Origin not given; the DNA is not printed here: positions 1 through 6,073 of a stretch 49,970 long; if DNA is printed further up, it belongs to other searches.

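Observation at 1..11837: Co-directional giant surface module: >1970-aa repeat fibre, 18-blade Kelch protein and a single-pass partner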

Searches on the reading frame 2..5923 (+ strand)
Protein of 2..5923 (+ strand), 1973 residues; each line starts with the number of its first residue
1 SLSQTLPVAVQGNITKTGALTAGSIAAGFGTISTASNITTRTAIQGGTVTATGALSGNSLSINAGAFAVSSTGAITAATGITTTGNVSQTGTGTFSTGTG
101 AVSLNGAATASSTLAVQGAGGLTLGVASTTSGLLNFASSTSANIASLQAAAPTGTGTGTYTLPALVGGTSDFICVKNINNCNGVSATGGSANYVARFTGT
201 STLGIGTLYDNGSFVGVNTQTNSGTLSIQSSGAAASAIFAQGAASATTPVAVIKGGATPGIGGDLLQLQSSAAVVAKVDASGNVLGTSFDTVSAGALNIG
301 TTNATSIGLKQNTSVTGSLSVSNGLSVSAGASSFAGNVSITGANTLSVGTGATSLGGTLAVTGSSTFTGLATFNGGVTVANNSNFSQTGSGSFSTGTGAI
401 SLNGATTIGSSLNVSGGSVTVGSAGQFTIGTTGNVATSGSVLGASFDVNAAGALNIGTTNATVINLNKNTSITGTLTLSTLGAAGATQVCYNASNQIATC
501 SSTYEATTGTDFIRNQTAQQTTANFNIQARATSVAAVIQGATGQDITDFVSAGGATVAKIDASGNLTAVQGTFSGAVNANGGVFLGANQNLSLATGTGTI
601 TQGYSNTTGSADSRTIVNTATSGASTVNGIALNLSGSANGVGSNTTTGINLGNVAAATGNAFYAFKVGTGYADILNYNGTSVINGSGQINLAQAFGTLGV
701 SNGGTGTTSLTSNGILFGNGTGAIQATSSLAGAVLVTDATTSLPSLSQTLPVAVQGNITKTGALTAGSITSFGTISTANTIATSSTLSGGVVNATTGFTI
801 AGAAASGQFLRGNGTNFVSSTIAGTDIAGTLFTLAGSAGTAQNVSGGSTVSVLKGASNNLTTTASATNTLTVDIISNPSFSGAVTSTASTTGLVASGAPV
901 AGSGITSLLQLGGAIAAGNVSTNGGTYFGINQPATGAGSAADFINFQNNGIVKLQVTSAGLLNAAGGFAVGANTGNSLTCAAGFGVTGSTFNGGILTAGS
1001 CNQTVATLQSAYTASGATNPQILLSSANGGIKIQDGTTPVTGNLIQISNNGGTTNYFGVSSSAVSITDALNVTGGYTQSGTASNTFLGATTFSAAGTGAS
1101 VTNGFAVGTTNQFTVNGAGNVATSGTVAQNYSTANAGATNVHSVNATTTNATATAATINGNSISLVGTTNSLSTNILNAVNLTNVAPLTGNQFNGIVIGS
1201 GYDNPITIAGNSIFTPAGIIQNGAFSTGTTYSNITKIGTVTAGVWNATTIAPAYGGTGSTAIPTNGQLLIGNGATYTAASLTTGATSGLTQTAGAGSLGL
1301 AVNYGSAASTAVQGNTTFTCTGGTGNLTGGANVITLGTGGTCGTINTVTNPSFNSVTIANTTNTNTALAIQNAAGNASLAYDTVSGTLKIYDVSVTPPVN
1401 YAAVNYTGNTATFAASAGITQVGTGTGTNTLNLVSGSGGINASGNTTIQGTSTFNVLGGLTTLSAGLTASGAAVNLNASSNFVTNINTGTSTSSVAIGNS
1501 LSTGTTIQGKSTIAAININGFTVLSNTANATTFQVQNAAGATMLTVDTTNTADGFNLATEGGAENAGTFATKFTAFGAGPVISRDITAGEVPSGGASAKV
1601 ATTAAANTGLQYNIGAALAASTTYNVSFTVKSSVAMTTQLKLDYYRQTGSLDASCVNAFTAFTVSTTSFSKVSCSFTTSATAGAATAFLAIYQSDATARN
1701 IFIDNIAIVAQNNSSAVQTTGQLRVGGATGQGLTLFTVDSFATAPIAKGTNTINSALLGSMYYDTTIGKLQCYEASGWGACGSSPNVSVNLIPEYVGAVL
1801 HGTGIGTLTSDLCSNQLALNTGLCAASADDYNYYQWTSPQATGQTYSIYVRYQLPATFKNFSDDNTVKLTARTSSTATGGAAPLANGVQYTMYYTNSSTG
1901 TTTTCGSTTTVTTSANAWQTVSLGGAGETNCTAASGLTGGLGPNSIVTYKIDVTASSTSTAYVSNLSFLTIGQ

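Call 7: search_protein_families(library=pfam, proteins=[window:2-5923:+], max_evalue=0.1)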
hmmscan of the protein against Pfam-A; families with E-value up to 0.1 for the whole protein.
window:2-5923:+ (1973 aa): 1 family
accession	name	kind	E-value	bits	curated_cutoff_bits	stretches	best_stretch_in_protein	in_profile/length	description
PF02018.23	CBM_4_9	-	3.2e-07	31.2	25.9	1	1571-1682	15-122/136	Carbohydrate binding domain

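Call 22: search_solved_structures(query=window:2-5923:+, max_evalue=1)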
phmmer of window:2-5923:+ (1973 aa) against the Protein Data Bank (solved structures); distinct sequences matched with E-value up to 1: 1.
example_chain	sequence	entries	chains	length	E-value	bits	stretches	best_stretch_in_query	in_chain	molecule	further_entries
8ht2_A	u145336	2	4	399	0.32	11.5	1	930-1022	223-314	Acetylornithine aminotransferase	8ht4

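Call 32: search_protein_families(library=phrogs, proteins=[window:2-5923:+], max_evalue=0.01)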
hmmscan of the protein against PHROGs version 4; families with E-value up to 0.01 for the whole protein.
window:2-5923:+ (1973 aa): 0 families

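Call 33: search_protein_families(library=ncbifam, proteins=[window:2-5923:+], max_evalue=0.01)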
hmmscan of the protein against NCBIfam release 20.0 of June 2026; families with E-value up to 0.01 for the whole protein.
window:2-5923:+ (1973 aa): 0 families

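Call 88: search_dna_similar(query=window:2-5920:+, collection=phages, mode=protein, max_evalue=0.001, max_rows=25)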
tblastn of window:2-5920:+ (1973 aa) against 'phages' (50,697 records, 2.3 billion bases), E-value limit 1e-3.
No match.
